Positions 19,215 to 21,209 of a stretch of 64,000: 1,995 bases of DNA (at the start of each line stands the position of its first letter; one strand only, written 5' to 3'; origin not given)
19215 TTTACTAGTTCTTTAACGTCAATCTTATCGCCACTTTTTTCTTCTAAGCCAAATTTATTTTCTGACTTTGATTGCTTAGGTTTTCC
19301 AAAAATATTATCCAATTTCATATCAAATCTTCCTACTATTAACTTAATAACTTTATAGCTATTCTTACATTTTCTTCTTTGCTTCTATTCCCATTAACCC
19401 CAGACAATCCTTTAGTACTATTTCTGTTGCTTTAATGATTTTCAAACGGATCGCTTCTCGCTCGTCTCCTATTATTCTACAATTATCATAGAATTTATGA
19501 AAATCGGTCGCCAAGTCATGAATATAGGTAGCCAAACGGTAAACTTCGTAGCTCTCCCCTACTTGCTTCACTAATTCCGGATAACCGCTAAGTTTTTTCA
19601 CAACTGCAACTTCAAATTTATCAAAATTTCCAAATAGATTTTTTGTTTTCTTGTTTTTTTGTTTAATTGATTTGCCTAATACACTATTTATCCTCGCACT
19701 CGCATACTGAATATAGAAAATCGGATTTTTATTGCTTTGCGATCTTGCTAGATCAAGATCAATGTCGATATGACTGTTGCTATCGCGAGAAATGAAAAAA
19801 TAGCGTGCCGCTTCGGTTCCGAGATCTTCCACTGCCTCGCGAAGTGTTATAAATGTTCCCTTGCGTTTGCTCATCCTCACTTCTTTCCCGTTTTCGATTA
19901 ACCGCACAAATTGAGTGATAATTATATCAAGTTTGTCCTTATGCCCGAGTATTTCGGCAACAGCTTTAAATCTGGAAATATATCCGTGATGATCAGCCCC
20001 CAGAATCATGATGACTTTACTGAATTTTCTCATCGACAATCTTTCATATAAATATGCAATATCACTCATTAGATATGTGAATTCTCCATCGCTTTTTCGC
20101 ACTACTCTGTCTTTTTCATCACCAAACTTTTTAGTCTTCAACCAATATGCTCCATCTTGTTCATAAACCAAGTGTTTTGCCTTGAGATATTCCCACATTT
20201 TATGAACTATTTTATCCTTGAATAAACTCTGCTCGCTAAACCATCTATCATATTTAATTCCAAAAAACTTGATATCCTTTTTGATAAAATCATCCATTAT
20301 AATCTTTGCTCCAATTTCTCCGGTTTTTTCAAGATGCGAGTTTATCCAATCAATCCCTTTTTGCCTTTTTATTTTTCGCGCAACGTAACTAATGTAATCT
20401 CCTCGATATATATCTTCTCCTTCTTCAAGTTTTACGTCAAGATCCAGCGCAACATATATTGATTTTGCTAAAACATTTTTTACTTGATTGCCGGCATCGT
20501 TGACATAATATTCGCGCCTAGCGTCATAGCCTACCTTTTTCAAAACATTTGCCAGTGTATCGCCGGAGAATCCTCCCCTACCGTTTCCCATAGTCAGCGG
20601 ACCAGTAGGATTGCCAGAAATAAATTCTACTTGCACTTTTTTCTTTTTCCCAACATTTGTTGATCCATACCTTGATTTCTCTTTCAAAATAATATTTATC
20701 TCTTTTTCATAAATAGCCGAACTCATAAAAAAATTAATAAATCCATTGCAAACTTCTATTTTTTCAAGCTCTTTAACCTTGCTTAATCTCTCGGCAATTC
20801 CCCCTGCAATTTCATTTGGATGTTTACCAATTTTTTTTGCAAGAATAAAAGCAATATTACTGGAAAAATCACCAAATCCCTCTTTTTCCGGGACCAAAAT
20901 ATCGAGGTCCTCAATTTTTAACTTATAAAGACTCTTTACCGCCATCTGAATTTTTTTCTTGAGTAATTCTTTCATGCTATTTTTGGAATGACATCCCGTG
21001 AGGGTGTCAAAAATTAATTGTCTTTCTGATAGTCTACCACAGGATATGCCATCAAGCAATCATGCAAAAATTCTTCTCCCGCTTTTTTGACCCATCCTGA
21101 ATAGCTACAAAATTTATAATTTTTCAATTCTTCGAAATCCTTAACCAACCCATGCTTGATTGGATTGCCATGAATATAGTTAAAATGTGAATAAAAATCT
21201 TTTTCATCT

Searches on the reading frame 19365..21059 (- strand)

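Call 16: search_protein_families(library=pfam, proteins=[window:19365-21059:-], max_evalue=0.0001)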
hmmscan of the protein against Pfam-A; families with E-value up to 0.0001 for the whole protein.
window:19365-21059:- (564 aa): 4 families
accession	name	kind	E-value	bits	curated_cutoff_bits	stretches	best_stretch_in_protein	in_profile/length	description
PF05746.21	DALR_1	-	1.1e-28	100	22.3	1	450-564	1-117/117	DALR anticodon binding domain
PF00750.26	tRNA-synt_1d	-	6.1e-22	78.5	23.3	1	121-412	2-297/349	tRNA synthetases class I (R), catalytic domain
PF03485.21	Arg_tRNA_synt_N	-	2.7e-19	70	21.5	1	32-112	2-85/85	Arginyl tRNA synthetase N terminal domain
PF09334.17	tRNA-synt_1g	-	1.1e-08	34.7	20.1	0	392-445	324-376/391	tRNA synthetases class I (M)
